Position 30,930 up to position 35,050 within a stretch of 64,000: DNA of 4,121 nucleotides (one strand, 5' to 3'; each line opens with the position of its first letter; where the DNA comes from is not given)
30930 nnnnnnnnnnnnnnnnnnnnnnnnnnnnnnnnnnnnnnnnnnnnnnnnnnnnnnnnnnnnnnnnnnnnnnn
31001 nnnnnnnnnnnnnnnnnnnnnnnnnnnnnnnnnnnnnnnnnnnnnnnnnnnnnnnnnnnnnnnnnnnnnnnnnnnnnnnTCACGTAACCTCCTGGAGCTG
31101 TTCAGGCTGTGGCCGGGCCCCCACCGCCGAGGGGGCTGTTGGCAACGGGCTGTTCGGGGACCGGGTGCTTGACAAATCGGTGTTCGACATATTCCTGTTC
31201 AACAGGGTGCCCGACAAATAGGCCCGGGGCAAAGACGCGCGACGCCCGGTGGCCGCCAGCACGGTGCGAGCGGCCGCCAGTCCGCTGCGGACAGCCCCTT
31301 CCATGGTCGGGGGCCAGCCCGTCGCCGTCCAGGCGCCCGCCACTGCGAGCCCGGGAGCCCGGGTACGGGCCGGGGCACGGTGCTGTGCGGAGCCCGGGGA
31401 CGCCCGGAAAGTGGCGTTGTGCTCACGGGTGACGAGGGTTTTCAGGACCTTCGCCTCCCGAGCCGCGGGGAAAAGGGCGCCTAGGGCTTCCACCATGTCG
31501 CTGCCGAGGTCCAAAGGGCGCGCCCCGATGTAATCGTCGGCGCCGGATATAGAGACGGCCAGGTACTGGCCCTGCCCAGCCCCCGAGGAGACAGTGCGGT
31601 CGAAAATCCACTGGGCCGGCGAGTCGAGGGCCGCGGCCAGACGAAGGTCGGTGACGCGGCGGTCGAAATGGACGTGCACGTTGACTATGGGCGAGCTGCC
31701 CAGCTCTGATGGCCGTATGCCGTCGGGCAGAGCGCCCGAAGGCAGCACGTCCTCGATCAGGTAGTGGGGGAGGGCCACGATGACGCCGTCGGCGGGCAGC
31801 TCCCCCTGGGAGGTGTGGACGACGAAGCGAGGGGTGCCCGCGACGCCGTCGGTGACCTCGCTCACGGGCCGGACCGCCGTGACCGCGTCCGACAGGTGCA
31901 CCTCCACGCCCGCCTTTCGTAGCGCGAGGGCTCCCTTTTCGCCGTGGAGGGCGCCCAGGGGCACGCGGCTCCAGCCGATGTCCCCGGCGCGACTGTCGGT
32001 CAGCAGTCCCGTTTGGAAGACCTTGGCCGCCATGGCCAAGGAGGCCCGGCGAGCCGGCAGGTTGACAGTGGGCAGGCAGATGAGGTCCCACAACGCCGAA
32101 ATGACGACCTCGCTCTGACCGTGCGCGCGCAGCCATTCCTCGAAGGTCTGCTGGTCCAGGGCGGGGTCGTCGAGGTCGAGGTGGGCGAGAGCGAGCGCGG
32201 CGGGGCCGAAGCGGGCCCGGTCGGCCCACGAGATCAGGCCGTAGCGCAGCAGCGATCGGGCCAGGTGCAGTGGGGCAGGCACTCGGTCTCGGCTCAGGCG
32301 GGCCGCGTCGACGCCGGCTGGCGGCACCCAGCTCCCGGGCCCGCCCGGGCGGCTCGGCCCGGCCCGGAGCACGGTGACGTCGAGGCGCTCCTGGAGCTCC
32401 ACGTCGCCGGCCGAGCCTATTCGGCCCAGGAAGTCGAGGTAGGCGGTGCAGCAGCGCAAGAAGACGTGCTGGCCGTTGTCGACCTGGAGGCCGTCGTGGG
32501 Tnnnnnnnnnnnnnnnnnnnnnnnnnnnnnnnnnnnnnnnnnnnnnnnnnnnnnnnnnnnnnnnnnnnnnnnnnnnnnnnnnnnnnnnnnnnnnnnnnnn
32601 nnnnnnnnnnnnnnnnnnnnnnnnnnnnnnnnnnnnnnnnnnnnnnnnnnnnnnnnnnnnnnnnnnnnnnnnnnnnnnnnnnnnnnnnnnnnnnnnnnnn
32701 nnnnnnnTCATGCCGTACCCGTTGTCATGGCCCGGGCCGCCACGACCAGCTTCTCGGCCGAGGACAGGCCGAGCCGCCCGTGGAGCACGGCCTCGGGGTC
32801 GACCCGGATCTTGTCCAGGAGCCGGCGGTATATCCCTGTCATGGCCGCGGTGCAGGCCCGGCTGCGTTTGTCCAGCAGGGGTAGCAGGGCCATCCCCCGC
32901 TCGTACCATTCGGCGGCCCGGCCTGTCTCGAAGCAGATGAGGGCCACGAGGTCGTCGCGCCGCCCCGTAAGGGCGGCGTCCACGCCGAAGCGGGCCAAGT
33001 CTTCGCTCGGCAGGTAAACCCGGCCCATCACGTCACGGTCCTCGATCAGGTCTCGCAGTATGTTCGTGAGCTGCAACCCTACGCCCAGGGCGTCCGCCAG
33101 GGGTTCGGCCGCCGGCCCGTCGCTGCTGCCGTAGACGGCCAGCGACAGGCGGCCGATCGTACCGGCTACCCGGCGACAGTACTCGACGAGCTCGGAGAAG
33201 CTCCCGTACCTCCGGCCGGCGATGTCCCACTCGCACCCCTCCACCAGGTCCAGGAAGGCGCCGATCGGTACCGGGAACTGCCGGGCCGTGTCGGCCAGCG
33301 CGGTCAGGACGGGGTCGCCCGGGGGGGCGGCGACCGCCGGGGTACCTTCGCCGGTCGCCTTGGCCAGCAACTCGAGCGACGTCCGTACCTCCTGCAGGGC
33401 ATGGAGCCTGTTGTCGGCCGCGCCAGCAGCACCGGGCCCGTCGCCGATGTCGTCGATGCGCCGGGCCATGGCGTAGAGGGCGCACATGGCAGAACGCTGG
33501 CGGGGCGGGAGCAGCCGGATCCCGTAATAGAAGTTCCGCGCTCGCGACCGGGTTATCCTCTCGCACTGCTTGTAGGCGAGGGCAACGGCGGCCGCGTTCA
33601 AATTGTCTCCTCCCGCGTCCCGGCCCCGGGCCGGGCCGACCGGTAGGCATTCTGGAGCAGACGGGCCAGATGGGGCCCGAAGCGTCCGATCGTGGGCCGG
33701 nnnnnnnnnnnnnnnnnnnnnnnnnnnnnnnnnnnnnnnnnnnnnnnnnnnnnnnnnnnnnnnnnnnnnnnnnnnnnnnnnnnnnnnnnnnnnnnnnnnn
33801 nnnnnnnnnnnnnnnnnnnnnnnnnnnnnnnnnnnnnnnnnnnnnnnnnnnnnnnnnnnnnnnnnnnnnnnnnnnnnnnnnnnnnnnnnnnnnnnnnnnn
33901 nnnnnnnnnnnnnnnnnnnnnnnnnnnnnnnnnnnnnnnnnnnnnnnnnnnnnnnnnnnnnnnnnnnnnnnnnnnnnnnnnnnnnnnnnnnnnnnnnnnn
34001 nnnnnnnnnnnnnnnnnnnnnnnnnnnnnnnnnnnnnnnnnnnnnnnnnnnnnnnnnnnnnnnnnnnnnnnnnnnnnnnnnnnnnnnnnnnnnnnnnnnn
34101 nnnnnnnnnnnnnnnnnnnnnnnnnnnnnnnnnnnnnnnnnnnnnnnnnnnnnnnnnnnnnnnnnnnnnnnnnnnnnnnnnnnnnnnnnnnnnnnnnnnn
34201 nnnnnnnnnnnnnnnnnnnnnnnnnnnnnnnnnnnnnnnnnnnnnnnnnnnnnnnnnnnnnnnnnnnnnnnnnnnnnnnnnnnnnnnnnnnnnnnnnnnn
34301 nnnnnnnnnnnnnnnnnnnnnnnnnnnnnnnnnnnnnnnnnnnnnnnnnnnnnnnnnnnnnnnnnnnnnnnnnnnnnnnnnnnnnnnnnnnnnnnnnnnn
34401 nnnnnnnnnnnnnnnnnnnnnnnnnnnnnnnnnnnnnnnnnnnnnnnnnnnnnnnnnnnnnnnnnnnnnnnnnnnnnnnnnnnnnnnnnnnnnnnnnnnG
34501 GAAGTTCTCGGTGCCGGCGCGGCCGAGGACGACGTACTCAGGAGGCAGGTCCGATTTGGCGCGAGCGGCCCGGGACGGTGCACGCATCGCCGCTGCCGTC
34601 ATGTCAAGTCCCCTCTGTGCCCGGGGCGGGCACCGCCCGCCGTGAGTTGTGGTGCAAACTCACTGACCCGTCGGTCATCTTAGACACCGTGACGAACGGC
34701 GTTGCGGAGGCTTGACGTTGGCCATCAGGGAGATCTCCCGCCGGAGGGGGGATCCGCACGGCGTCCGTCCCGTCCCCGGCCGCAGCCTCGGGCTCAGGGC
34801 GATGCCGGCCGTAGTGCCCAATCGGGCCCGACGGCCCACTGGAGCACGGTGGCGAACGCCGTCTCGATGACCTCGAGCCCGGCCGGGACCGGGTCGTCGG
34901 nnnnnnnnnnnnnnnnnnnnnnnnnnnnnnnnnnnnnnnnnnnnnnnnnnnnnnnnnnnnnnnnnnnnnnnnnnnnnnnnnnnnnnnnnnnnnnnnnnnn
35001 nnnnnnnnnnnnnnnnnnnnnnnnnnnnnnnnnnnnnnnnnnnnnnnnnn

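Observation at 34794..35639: A MerR-HTH plus TetR-HTH fusion regulator sits immediately upstream of the hopanoid operon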

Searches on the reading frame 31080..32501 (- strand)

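Call 7: search_protein_families(library=ncbifam, proteins=[window:31080-32501:-], max_evalue=0.00001)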
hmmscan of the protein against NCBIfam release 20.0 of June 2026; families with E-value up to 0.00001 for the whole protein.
window:31080-32501:- (473 aa): 4 families
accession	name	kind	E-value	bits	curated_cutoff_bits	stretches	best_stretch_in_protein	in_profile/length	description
TIGR03467.1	HpnE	equivalog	2e-94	317.4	283.05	1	4-415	44-429/430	hydroxysqualene dehydroxylase HpnE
TIGR02731.1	phytoene_desat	equivalog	4.2e-13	48.8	569.4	1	234-414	262-452/453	15-cis-phytoene desaturase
TIGR02732.1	zeta_caro_desat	equivalog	9.4e-13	47.9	622.15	1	308-415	367-474/474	9,9'-di-cis-zeta-carotene desaturase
NF005560.0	PRK07233.1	equivalog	1.5e-11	43.8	252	1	77-416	93-430/435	hypothetical protein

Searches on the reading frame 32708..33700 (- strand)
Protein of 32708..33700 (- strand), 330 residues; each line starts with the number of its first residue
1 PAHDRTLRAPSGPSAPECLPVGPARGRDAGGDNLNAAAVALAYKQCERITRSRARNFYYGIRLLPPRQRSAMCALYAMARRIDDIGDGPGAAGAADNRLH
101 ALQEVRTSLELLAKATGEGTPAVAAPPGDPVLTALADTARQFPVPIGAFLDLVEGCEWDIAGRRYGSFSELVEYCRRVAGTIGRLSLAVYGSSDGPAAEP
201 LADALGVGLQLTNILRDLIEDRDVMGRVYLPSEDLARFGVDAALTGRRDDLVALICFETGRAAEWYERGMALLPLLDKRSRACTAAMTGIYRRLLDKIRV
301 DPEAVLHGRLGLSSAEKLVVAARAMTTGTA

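Call 7: search_protein_families(library=ncbifam, proteins=[window:32708-33700:-], max_evalue=0.00001)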
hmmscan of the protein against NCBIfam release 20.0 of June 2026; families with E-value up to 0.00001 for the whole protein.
window:32708-33700:- (330 aa): 6 families
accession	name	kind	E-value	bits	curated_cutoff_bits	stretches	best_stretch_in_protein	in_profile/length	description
TIGR03465.1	HpnD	equivalog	3.8e-77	258.9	278.6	1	50-325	2-265/267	presqualene diphosphate synthase HpnD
TIGR03464.1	HpnC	equivalog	5e-48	163.9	250.45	1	51-325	3-266/267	squalene synthase HpnC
NF045686.1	PhytoSynCyanob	equivalog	1.2e-43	149.4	550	1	36-324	14-303/310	15-cis-phytoene synthase CrtB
NF042419.1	Phyto_syn_CrtB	equivalog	5.8e-27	95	480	1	56-324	17-282/306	15-cis-phytoene synthase CrtB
NF045921.1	PhytnSynCrtBRhod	equivalog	2.6e-25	89.5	500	1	44-326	8-277/307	15-cis-phytoene synthase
TIGR01559.1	squal_synth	equivalog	1.2e-07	31.2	286.75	0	171-237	135-205/337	squalene synthase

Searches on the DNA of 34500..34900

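Call 72: search_rna_families(source=window, start=34500, end=34900, threshold=evalue, max_evalue=1)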
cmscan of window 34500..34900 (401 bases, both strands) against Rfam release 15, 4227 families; matches with E-value up to 1: 1.
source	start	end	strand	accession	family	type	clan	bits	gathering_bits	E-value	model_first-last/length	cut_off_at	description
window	34549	34627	+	RF02163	sR-tMet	Gene; snRNA; snoRNA; CD-box;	-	18.6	50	0.94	1-72/72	no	Small nucleolar RNA sR-tMet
